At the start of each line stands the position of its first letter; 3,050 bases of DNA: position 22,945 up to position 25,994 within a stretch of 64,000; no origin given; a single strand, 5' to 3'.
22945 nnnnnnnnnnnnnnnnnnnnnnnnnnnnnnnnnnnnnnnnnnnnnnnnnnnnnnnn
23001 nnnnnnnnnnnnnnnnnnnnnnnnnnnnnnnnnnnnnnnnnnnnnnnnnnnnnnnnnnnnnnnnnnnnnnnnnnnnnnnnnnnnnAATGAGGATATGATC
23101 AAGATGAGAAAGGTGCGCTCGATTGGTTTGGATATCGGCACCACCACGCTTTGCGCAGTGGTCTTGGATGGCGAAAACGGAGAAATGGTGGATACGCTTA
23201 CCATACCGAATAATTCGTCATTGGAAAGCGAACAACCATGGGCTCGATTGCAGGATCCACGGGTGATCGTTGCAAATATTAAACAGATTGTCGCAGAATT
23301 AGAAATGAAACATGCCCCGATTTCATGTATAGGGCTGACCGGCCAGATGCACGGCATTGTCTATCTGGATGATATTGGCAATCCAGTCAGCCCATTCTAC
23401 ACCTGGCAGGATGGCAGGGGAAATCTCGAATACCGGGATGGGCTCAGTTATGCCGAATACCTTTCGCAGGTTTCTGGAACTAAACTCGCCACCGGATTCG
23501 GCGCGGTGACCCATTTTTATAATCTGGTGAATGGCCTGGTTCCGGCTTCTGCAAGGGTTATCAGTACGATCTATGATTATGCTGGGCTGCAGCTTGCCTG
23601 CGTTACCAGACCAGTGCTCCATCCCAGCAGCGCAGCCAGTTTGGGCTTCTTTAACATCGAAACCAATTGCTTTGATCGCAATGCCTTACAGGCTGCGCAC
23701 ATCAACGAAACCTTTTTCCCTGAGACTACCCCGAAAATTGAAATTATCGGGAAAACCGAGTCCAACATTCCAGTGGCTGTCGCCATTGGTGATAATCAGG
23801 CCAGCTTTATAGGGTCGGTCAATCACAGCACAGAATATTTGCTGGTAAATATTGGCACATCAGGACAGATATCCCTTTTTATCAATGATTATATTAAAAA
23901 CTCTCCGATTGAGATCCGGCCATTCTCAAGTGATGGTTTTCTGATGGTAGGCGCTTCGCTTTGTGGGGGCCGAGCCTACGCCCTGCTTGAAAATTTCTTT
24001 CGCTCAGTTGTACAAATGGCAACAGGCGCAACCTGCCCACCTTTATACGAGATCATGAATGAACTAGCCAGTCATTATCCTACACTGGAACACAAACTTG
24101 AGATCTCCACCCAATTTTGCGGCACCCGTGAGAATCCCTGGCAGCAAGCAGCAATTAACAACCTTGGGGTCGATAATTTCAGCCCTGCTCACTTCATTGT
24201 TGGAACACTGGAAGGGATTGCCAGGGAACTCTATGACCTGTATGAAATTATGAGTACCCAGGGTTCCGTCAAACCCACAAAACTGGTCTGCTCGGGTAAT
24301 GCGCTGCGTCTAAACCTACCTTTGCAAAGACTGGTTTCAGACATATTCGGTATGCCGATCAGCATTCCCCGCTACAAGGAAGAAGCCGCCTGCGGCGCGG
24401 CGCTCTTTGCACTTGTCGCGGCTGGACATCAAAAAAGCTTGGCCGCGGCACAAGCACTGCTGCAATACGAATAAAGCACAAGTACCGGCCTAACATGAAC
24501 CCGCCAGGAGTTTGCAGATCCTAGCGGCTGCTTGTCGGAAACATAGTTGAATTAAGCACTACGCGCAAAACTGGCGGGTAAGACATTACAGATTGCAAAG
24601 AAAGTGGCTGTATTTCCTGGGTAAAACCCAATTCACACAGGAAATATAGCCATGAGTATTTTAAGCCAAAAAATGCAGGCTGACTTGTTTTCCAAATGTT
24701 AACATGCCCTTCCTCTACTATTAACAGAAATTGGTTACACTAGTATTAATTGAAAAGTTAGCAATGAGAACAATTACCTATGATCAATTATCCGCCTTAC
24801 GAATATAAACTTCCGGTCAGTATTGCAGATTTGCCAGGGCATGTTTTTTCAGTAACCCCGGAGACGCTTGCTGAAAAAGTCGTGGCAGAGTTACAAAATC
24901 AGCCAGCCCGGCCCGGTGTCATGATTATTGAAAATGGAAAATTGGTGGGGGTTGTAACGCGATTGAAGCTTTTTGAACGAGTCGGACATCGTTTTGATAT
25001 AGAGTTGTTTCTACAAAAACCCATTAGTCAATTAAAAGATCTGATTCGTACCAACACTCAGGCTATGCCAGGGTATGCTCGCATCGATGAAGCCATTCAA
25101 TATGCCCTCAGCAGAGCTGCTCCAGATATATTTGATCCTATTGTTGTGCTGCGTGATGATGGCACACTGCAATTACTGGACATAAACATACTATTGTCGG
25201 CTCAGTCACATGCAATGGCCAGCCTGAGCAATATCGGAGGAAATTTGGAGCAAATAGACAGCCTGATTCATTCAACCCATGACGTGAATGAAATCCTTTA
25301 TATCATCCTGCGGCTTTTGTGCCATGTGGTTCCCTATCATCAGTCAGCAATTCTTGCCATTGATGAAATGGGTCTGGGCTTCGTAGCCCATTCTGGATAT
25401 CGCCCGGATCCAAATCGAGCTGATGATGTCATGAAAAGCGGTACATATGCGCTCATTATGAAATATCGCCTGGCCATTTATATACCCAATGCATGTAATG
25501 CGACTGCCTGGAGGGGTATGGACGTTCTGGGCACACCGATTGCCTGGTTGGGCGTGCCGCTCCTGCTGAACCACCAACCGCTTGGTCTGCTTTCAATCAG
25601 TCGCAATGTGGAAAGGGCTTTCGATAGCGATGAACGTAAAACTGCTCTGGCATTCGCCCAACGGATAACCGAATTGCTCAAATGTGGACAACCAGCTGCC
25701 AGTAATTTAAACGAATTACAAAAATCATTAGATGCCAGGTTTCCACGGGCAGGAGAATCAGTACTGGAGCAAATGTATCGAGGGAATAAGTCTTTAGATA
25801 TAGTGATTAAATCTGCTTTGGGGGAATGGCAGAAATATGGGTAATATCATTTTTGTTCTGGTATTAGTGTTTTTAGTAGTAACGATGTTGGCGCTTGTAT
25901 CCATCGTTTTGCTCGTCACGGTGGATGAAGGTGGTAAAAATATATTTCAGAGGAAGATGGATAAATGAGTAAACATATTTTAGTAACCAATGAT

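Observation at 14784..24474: Orphan glycyl-radical enzyme embedded in a sugar-uptake/kinase cluster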

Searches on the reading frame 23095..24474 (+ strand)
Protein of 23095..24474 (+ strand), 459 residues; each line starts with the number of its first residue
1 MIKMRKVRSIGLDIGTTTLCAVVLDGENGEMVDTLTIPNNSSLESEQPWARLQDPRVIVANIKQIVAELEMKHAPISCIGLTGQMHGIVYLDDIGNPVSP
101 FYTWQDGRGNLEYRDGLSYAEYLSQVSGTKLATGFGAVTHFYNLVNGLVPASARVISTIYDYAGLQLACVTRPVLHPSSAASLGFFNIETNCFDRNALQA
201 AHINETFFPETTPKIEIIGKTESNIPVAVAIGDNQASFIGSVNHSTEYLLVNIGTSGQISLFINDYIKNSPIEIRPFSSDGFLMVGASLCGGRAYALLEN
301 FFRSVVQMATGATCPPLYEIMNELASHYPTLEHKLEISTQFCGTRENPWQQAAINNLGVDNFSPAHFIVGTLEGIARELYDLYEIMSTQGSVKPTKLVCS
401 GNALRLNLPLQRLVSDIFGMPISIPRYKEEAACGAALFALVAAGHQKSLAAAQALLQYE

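Call 3: search_protein_families(library=pfam, proteins=[window:23095-24474:+])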
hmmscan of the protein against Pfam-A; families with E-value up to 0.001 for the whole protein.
window:23095-24474:+ (459 aa): 3 families
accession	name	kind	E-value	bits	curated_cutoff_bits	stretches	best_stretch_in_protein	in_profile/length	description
PF00370.27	FGGY_N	-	6.7e-21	75.4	28.8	1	10-240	3-245/245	FGGY family of carbohydrate kinases, N-terminal domain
PF02782.22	FGGY_C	-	5.6e-16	59.4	27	1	251-443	3-198/198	FGGY family of carbohydrate kinases, C-terminal domain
PF01869.26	BcrAD_BadFG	-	3.6e-05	23.8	31.5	0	10-83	1-71/271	BadF/BadG/BcrA/BcrD ATPase family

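Call 4: search_protein_families(library=ncbifam, proteins=[window:23095-24474:+])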
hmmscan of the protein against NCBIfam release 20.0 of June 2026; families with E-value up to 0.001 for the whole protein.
window:23095-24474:+ (459 aa): 10 families
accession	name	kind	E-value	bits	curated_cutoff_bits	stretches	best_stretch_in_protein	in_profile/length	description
TIGR01312.1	XylB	equivalog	1.7e-36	125.8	380.25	1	10-454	1-450/481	xylulokinase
TIGR01311.1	glycerol_kin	equivalog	7.1e-23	80.7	590.35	2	11-246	5-255/496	glycerol kinase GlpK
TIGR01314.1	gntK_FGGY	equivalog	3.5e-20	72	648.55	1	10-453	3-460/505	gluconokinase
NF000756.0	PRK00047.1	subfamily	6.9e-18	64.2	498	2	10-246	8-259/502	glycerol kinase GlpK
NF008187.0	PRK10939.1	equivalog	1.1e-10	40.7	528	2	389-454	406-470/521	autoinducer-2 kinase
TIGR02628.1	fuculo_kin_coli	equivalog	1.2e-10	41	470.9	1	348-458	349-457/465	L-fuculokinase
NF011601.0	PRK15027.1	equivalog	1.3e-10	40.3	912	1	10-259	3-259/484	xylulokinase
NF003154.0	PRK04123.1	equivalog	1.9e-09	36.8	428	1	317-456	365-505/554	ribulokinase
TIGR01315.1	5C_CHO_kinase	subfamily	9.6e-08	31.2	408.7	1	348-452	397-501/541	FGGY family pentulose kinase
TIGR01234.1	L-ribulokinase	equivalog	3.7e-05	22.7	583.25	1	316-454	357-496/536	ribulokinase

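Call 30: search_solved_structures(query=window:23095-24474:+, max_evalue=1e-8)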
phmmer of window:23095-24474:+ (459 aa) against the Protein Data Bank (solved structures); distinct sequences matched with E-value up to 1e-8: 8.
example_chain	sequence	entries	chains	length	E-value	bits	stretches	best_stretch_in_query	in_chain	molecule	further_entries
6ude_A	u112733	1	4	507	2.6e-18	69.4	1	10-453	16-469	Glycerol kinase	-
1bo5_O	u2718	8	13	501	9.9e-13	51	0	348-452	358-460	PROTEIN (GLYCEROL KINASE) | GLYCEROL KINASE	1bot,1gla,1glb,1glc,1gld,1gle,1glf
3ezw_A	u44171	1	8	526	1.1e-12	50.9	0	348-451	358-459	Glycerol kinase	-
1bwf_Y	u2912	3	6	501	1.5e-12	50.4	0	348-452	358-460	GLYCEROL KINASE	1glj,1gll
1bu6_O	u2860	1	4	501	2.8e-12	49.5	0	348-452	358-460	PROTEIN (GLYCEROL KINASE)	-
2dpn_A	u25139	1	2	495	4e-11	45.7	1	175-445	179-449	Glycerol kinase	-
3gbt_A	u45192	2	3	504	6.6e-11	45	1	9-449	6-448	Gluconate kinase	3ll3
3g25_A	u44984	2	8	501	8.2e-10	41.4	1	12-448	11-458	Glycerol kinase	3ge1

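Call 85: find_homologous_proteins(query=window:23095-24471:+, max_evalue=1e-20)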
Query window:23095-24471:+ (459 aa): 4825 proteins with E <= 1e-20 among 8000 candidates; the best 120 are listed.
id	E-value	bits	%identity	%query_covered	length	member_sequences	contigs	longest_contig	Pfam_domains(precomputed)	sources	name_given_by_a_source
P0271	4.9e-297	1003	97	100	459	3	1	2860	PF00370.28,PF02782.23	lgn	-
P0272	3.4e-228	776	75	99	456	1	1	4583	PF00370.28,PF02782.23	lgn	-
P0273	6.6e-228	775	75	99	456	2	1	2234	PF00370.28,PF02782.23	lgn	-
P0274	5.9e-223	759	74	99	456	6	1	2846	PF00370.28,PF02782.23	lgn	-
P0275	3.1e-217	740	71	99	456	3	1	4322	PF00370.28,PF02782.23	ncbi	-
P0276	3.0e-216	737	72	99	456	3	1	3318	PF00370.28,PF02782.23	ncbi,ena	-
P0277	9.4e-212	722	73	95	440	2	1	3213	PF00370.28,PF02782.23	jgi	jgi:sedoheptulokinase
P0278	1.3e-187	642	63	99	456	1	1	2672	PF00370.28,PF02782.23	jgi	jgi:sedoheptulokinase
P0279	2.1e-183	628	61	99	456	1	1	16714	PF00370.28,PF02782.23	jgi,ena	-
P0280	1.8e-179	615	57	98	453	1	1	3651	PF00370.28,PF02782.23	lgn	-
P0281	1.2e-178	613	57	98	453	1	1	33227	PF00370.28,PF02782.23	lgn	-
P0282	5.1e-175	601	57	98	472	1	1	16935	PF00370.28,PF02782.23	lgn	-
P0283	2.5e-173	595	57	99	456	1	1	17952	PF00370.28,PF02782.23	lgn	-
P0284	1.8e-168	579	55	99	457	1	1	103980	PF00370.28,PF02782.23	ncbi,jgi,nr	ncbi:MAG: hypothetical protein K0S71_2151 [Clostridia bacterium]|jgi:sedoheptulokinase|nr:hypothetic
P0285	5.6e-168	578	58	99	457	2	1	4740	PF00370.28,PF02782.23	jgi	jgi:sedoheptulokinase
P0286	6.6e-168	577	56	99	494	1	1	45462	PF00370.28,PF02782.23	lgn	-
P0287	2.5e-167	575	56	98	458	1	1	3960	PF01869.27,PF00370.28,PF02782.23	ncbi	-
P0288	1.1e-166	573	58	99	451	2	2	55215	PF00370.28,PF02782.23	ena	-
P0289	1.6e-164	566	57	100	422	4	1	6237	PF00370.28,PF02782.23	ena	-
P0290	1.1e-160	554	55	99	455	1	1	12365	PF00370.28,PF02782.23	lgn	-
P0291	3.8e-159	548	54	99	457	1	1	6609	PF00370.28,PF02782.23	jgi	jgi:sedoheptulokinase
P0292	2.1e-158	546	55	99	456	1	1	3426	PF00370.28,PF02782.23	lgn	-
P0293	7.1e-156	538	53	98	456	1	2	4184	PF00370.28,PF02782.23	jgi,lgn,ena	-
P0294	9.3e-155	534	52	99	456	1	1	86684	PF00370.28,PF02782.23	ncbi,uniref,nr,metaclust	ncbi:sedoheptulokinase [Cellulosilyticum sp. I15G10I2]|uniref:sedoheptulokinase n=1 Tax=Cellulosilyt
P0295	8.1e-154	531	53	99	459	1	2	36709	PF00370.28,PF02782.23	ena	-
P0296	5.2e-153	528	54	99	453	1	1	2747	PF00370.28,PF02782.23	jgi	jgi:sedoheptulokinase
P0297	2.4e-151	523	53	99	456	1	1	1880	PF00370.28,PF02782.23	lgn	-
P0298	5.3e-151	522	56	95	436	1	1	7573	PF00370.28,PF02782.23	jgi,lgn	jgi:sedoheptulokinase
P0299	5.8e-151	521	53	99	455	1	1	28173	PF00370.28,PF02782.23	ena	-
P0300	2.0e-150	520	52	99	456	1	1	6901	PF00370.28,PF02782.23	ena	-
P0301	1.2e-149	517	51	99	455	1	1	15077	PF00370.28,PF02782.23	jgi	-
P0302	2.1e-148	513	53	99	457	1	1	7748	PF00370.28,PF02782.23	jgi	jgi:sedoheptulokinase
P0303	3.3e-148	512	51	98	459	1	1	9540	PF00370.28,PF02782.23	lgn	-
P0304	1.5e-147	510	54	99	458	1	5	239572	PF00370.28,PF02782.23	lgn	-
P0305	6.6e-147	508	52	98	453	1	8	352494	PF00370.28,PF02782.23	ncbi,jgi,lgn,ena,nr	ncbi:MAG TPA: FGGY family carbohydrate kinase [Oscillospiraceae bacterium]|nr:FGGY family carbohydra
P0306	3.5e-146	506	50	99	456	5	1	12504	PF00370.28,PF02782.23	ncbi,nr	ncbi:MAG: hypothetical protein K0R69_1795 [Clostridia bacterium]|nr:hypothetical protein [Clostridia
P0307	1.0e-145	504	49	99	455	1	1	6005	PF00370.28,PF02782.23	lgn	-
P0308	3.3e-145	503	52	98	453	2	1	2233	PF00370.28,PF02782.23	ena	-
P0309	2.7e-144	499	49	99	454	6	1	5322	PF00370.28,PF02782.23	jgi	jgi:sedoheptulokinase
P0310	3.5e-144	499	51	98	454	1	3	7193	PF00370.28,PF02782.23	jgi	jgi:sedoheptulokinase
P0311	5.9e-144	498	51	99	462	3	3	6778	PF00370.28,PF02782.23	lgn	-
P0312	6.3e-144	498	51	98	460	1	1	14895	PF00370.28,PF02782.23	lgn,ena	-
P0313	8.2e-144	498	51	99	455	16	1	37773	PF00370.28,PF02782.23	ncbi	-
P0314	9.4e-144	498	50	98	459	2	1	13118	PF00370.28,PF02782.23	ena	-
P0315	5.9e-143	495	49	99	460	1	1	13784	PF00370.28,PF02782.23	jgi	jgi:sedoheptulokinase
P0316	8.0e-143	495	50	98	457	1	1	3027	PF00370.28,PF02782.23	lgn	-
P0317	2.7e-142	493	51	98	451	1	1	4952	PF01869.27,PF00370.28,PF02782.23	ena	-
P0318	4.8e-142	492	51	99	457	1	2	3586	PF00370.28,PF02782.23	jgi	-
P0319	9.9e-142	491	51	98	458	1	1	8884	PF00370.28,PF02782.23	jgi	jgi:sedoheptulokinase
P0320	1.2e-141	491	51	98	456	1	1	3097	PF00370.28,PF02782.23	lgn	-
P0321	1.2e-141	491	51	99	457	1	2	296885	PF00370.28,PF02782.23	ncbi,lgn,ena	-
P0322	1.7e-141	490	49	98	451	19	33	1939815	PF00370.28,PF02782.23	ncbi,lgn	-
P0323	2.2e-141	490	50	99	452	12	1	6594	PF00370.28,PF02782.23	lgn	-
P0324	6.1e-140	485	50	99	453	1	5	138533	PF00370.28,PF02782.23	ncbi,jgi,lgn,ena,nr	ncbi:MAG TPA: FGGY family carbohydrate kinase [Oscillospiraceae bacterium]|nr:FGGY family carbohydra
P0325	6.2e-140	485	50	99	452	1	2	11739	PF00370.28,PF02782.23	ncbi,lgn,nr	ncbi:MAG: FGGY family carbohydrate kinase [Clostridia bacterium]|nr:FGGY family carbohydrate kinase 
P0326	1.4e-139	484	50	99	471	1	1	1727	PF00370.28,PF02782.23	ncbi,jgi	jgi:sedoheptulokinase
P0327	2.6e-139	483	49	99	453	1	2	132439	PF00370.28,PF02782.23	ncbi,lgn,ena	-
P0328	3.1e-139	483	49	99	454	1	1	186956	PF00370.28,PF02782.23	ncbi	-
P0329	1.5e-138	481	49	99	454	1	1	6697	PF00370.28,PF02782.23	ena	-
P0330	5.2e-138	479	48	99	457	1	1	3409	PF00370.28,PF02782.23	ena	-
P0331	7.2e-138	478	49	99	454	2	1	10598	PF00370.28,PF02782.23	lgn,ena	-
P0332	7.8e-138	478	49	99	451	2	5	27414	PF00370.28,PF02782.23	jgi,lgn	jgi:sedoheptulokinase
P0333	8.4e-138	478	49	99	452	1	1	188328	PF00370.28,PF02782.23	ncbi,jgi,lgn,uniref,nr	ncbi:FGGY family carbohydrate kinase [Hydrogenoanaerobacterium sp.]|uniref:sedoheptulokinase n=1 Tax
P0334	3.3e-137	476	48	99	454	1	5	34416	PF00370.28,PF02782.23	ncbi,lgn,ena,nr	ncbi:MAG: hypothetical protein IJ279_04310 [Clostridia bacterium]|nr:hypothetical protein [Clostridi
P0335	2.9e-136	473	49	99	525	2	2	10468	PF00370.28,PF02782.23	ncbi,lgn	-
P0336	9.1e-136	471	49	99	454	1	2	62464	PF00370.28,PF02782.23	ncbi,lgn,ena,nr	ncbi:MAG: hypothetical protein J6L89_04305 [Clostridia bacterium]|nr:hypothetical protein [Clostridi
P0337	1.4e-135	471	48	98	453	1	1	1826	PF00370.28,PF02782.23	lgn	-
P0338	1.7e-135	471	49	99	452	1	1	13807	PF00370.28,PF02782.23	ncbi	-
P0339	1.0e-134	468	48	99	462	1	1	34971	PF00370.28,PF02782.23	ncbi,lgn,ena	-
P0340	2.4e-134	467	47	99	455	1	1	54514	PF00370.28,PF02782.23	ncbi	-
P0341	3.7e-134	466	50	99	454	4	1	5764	PF00370.28,PF02782.23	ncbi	ncbi:MAG TPA: FGGY family carbohydrate kinase [Clostridia bacterium]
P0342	6.5e-134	465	46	98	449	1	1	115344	PF00370.28,PF02782.23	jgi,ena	-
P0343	1.0e-133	465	47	99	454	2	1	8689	PF00370.28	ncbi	-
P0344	1.5e-133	464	46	99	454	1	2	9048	PF00370.28,PF02782.23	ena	-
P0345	2.7e-133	463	46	98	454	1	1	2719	PF00370.28,PF02782.23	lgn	-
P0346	4.1e-133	463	46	99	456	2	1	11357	PF00370.28,PF02782.23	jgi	-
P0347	5.0e-133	462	49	99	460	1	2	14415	PF00370.28,PF02782.23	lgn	-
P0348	6.5e-133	462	49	99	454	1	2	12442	PF00370.28,PF02782.23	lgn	-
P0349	8.3e-133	462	47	99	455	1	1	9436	PF00370.28,PF02782.23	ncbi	-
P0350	1.0e-132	461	46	98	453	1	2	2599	PF00370.28,PF02782.23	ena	-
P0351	1.0e-132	461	46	99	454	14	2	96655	PF00370.28,PF02782.23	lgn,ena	-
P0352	2.4e-132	460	46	99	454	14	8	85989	PF00370.28,PF02782.23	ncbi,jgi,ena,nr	ncbi:MAG: hypothetical protein E7555_06365 [Ruminococcaceae bacterium]|nr:hypothetical protein [Osci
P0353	2.8e-132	460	49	95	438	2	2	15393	PF00370.28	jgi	-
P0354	3.4e-132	460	46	99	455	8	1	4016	PF00370.28,PF02782.23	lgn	-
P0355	5.2e-132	459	45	99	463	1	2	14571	PF00370.28,PF02782.23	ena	-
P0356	7.1e-132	459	48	99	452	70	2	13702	PF00370.28,PF02782.23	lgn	-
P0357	8.3e-132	458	46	99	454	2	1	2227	PF00370.28,PF02782.23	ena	-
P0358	8.3e-132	458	46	99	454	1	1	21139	PF00370.28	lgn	-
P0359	2.3e-131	457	46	99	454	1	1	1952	PF00370.28,PF02782.23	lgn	-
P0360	2.3e-131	457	49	98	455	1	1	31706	PF00370.28,PF02782.23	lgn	-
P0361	2.9e-131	457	47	98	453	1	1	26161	PF00370.28,PF02782.23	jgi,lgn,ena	-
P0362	3.3e-131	456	47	99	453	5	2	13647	PF00370.28,PF02782.23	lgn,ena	-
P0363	4.3e-131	456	48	97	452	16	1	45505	PF00370.28,PF02782.23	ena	-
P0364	6.2e-131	455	45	99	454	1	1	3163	PF00370.28,PF02782.23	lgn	-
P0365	7.5e-131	455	45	99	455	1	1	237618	PF00370.28,PF02782.23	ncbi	-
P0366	1.1e-130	455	47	100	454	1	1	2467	PF00370.28,PF02782.23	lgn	-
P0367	1.5e-130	454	48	98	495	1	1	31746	PF00370.28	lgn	-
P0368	2.4e-130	454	47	99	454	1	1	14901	PF00370.28,PF02782.23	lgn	-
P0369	2.7e-130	453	46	98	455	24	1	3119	PF00370.28,PF02782.23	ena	-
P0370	4.2e-130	453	47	98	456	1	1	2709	PF00370.28,PF02782.23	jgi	jgi:sedoheptulokinase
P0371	4.7e-130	453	46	99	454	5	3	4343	PF00370.28,PF02782.23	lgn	-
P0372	7.2e-130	452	46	99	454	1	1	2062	PF00370.28,PF02782.23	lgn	-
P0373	1.6e-129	451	46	99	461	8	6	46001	PF00370.28,PF02782.23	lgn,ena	-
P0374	2.2e-129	450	45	98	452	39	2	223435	PF00370.28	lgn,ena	-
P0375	2.9e-129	450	46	98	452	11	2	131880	PF00370.28,PF02782.23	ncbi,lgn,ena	-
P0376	3.3e-129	450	47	99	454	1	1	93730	PF00370.28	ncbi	-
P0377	3.4e-129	450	45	98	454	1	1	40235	PF00370.28,PF02782.23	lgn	-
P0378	4.2e-129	449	46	98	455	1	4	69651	PF00370.28,PF02782.23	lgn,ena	-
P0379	4.2e-129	449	45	99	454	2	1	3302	PF00370.28,PF02782.23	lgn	-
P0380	5.8e-129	449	45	98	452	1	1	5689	PF00370.28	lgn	-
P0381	6.0e-129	449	48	98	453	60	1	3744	PF00370.28,PF02782.23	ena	-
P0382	8.2e-129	448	47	98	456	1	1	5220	PF00370.28,PF02782.23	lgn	-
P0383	9.5e-129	448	49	92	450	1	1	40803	PF00370.28,PF02782.23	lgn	-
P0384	1.2e-128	448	45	99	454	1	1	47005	PF00370.28,PF02782.23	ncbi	-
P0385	1.8e-128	447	46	99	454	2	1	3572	PF00370.28,PF02782.23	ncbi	-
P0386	2.1e-128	447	47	98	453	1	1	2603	PF00370.28,PF02782.23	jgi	-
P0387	2.3e-128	447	48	99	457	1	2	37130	PF00370.28,PF02782.23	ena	-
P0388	2.5e-128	447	46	98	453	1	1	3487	PF00370.28,PF02782.23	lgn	-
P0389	4.2e-128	446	48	98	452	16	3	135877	PF00370.28,PF02782.23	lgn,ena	-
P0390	4.7e-128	446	47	99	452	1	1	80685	PF00370.28,PF02782.23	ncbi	-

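Call 87: find_encoding_contigs(protein=P0322, flank=7000, max_places=3)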
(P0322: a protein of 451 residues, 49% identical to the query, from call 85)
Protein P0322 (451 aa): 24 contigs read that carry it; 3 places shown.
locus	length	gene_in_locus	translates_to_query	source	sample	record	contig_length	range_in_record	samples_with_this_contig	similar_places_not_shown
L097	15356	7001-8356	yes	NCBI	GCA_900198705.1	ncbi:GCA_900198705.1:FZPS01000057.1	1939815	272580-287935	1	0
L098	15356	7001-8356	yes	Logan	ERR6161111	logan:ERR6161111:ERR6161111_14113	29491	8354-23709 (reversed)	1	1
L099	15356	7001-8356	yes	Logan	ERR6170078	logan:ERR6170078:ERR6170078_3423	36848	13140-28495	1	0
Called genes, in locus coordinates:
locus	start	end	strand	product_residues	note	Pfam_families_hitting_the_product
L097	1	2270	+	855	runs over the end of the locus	-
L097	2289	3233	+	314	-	PF00753:Lactamase_B, PF23023:Anti-Pycsar_Apyc1 (weak), PF12706:Lactamase_B_2 (faint)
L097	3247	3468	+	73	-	PF11213:DUF3006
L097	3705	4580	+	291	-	PF13353:Fer4_12, PF04055:Radical_SAM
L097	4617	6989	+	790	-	PF02901:PFL-like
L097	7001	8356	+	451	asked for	PF00370:FGGY_N, PF02782:FGGY_C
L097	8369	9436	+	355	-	PF21621:MPI_cupin_dom (weak)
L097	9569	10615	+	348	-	-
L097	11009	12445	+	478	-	PF01266:DAO, PF07992:Pyr_redox_2 (faint), PF13738:Pyr_redox_3 (faint), PF04324:Fer2_BFD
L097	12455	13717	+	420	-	PF00070:Pyr_redox (faint), PF00890:FAD_binding_2 (weak), PF01266:DAO (faint), PF03486:HI0933_like (faint), PF07992:Pyr_redox_2, PF12831:FAD_oxidored, PF13450:NAD_binding_8 (faint), PF13738:Pyr_redox_3 (weak)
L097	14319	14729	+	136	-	PF02082:Rrf2, PF12840:HTH_20 (weak), PF08279:HTH_11 (weak)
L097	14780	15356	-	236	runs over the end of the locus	PF01553:Acyltransferase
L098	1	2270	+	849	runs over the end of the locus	PF17854:FtsK_alpha, PF01580:FtsK_SpoIIIE, PF01935:DUF87 (weak), PF09397:FtsK_gamma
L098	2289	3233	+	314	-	PF00753:Lactamase_B, PF23023:Anti-Pycsar_Apyc1 (weak), PF12706:Lactamase_B_2 (faint)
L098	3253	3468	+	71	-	PF11213:DUF3006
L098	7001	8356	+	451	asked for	PF00370:FGGY_N, PF02782:FGGY_C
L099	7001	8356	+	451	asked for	PF00370:FGGY_N, PF02782:FGGY_C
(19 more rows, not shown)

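Call 88: find_encoding_contigs(protein=P0374, flank=7000, max_places=3)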
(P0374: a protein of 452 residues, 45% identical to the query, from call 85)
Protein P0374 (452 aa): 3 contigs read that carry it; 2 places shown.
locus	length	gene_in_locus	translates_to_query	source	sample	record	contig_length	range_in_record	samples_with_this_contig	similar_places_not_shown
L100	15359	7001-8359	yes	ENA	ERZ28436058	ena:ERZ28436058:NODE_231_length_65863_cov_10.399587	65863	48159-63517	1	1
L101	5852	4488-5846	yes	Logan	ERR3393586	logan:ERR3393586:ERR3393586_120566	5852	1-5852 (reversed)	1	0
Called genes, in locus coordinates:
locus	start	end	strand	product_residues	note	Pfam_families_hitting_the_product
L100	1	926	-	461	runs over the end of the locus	-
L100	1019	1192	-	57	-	-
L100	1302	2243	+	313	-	PF00849:PseudoU_synth_2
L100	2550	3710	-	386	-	PF00480:ROK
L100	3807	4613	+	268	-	PF13353:Fer4_12, PF04055:Radical_SAM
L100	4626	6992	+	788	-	PF02901:PFL-like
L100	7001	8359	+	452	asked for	PF00370:FGGY_N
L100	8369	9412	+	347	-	PF07883:Cupin_2 (faint), PF21621:MPI_cupin_dom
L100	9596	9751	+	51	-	-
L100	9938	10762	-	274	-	-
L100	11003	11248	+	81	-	-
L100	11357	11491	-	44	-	-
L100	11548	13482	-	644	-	PF09826:Beta_propel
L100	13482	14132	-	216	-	PF04542:Sigma70_r2, PF08281:Sigma70_r4_2 (faint), PF04545:Sigma70_r4 (weak)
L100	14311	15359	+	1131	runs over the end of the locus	?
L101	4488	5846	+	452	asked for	PF00370:FGGY_N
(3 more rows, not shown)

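Call 105: search_protein_families(library=pfam, max_evalue=0.00001, proteins=[L097:9569-10615:+])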
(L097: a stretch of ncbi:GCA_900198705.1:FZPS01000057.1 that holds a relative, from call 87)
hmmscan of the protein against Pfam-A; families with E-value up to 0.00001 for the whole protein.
L097:9569-10615:+ (348 aa): 0 families

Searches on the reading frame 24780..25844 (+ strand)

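Call 3: search_protein_families(library=pfam, proteins=[window:24780-25844:+])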
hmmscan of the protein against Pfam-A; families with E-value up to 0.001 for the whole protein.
window:24780-25844:+ (354 aa): 4 families
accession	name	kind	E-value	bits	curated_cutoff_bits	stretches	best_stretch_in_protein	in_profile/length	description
PF01590.32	GAF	-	2.2e-07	31.9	22.4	1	168-296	1-129/133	GAF domain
PF13185.12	GAF_2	-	2.1e-05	25.2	28.6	1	166-297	1-132/136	GAF domain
PF13492.12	GAF_3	-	6.7e-05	23.7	27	1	169-296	2-123/129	GAF domain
PF00571.33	CBS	-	0.00057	20.6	24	0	21-67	8-54/57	CBS domain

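Call 4: search_protein_families(library=ncbifam, proteins=[window:24780-25844:+])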
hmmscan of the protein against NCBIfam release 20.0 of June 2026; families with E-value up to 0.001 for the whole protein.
window:24780-25844:+ (354 aa): 0 families
